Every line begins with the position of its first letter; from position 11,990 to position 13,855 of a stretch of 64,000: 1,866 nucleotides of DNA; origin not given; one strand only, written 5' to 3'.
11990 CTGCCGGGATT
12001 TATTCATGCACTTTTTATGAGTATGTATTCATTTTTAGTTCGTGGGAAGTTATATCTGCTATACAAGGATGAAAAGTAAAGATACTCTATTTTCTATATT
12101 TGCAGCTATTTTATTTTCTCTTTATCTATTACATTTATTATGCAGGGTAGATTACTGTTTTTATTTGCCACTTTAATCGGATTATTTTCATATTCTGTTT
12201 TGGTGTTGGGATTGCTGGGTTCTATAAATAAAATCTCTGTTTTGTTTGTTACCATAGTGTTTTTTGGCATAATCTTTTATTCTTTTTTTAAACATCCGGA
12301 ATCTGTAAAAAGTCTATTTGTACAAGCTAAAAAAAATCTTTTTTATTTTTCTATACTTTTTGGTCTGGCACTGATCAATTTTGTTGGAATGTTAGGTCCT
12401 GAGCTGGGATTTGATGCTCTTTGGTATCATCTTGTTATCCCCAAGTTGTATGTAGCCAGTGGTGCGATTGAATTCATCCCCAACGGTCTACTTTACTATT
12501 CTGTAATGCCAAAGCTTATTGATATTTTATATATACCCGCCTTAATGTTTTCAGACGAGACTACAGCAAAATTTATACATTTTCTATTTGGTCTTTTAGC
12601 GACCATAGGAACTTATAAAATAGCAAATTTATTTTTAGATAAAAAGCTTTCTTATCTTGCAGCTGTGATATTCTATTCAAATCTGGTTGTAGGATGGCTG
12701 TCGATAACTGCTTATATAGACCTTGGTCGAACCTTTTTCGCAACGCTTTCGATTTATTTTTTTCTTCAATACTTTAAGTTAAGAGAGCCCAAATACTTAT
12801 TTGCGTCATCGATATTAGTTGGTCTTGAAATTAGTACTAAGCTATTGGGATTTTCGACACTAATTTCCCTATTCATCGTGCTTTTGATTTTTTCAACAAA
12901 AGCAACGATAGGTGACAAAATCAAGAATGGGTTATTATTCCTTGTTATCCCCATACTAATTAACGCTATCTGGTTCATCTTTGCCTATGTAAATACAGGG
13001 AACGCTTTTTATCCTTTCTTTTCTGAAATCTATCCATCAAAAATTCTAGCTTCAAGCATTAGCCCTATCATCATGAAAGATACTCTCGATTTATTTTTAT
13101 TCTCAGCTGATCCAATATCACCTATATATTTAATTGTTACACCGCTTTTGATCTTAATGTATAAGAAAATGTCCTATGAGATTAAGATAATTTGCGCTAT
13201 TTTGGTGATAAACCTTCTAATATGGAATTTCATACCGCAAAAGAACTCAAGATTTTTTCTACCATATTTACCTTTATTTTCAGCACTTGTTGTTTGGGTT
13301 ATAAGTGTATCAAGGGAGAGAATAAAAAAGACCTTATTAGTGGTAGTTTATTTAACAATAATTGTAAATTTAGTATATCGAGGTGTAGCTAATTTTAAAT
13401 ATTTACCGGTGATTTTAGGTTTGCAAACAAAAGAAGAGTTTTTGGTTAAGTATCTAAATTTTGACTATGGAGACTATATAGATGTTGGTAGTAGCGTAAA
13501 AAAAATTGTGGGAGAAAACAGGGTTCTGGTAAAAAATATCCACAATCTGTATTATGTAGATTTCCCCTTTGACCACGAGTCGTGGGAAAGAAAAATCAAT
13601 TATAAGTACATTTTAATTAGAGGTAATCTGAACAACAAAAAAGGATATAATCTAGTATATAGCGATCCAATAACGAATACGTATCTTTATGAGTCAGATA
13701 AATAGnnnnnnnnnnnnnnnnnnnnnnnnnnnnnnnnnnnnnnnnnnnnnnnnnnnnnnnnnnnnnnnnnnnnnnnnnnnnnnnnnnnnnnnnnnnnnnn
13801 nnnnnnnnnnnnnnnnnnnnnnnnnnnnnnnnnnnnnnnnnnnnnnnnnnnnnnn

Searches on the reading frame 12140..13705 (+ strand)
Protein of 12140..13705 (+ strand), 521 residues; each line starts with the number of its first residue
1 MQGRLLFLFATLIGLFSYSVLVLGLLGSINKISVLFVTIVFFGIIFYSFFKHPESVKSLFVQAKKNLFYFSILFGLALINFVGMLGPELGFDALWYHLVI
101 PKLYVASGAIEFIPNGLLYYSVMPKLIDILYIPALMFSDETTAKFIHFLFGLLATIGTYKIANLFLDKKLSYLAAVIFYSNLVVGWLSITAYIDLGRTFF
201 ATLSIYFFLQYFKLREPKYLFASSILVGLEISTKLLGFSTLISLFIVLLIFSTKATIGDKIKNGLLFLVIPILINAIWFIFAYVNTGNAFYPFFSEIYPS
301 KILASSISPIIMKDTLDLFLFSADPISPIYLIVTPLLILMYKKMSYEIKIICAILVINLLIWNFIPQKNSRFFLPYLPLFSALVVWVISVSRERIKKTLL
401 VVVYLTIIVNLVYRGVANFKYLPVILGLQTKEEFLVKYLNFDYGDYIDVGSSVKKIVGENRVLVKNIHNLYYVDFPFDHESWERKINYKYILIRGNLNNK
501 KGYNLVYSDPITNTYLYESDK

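Call 4: search_protein_families(library=pfam, proteins=[window:12140-13705:+], max_evalue=0.01)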
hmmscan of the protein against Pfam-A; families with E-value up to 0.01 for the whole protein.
window:12140-13705:+ (521 aa): 1 family
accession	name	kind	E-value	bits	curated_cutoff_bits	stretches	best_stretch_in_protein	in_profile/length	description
PF13231.12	PMT_2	-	7e-09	36.5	26.1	1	136-278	17-160/160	Dolichyl-phosphate-mannose-protein mannosyltransferase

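Call 5: search_protein_families(library=ncbifam, proteins=[window:12140-13705:+], max_evalue=0.01)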
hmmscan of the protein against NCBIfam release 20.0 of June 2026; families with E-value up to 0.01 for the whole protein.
window:12140-13705:+ (521 aa): 0 families

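Call 78: search_solved_structures(query=A5, max_evalue=10, show_alignments=2)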
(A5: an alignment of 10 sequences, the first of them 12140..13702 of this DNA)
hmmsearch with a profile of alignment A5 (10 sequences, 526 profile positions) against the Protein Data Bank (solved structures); distinct sequences matched with E-value up to 10: 2.
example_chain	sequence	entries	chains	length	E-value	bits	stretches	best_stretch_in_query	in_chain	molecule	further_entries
3jtp_A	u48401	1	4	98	0.28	13.2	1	445-485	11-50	Adapter protein mecA 1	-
8th8_G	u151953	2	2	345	0.43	12.6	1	296-382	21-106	Kinase domain protein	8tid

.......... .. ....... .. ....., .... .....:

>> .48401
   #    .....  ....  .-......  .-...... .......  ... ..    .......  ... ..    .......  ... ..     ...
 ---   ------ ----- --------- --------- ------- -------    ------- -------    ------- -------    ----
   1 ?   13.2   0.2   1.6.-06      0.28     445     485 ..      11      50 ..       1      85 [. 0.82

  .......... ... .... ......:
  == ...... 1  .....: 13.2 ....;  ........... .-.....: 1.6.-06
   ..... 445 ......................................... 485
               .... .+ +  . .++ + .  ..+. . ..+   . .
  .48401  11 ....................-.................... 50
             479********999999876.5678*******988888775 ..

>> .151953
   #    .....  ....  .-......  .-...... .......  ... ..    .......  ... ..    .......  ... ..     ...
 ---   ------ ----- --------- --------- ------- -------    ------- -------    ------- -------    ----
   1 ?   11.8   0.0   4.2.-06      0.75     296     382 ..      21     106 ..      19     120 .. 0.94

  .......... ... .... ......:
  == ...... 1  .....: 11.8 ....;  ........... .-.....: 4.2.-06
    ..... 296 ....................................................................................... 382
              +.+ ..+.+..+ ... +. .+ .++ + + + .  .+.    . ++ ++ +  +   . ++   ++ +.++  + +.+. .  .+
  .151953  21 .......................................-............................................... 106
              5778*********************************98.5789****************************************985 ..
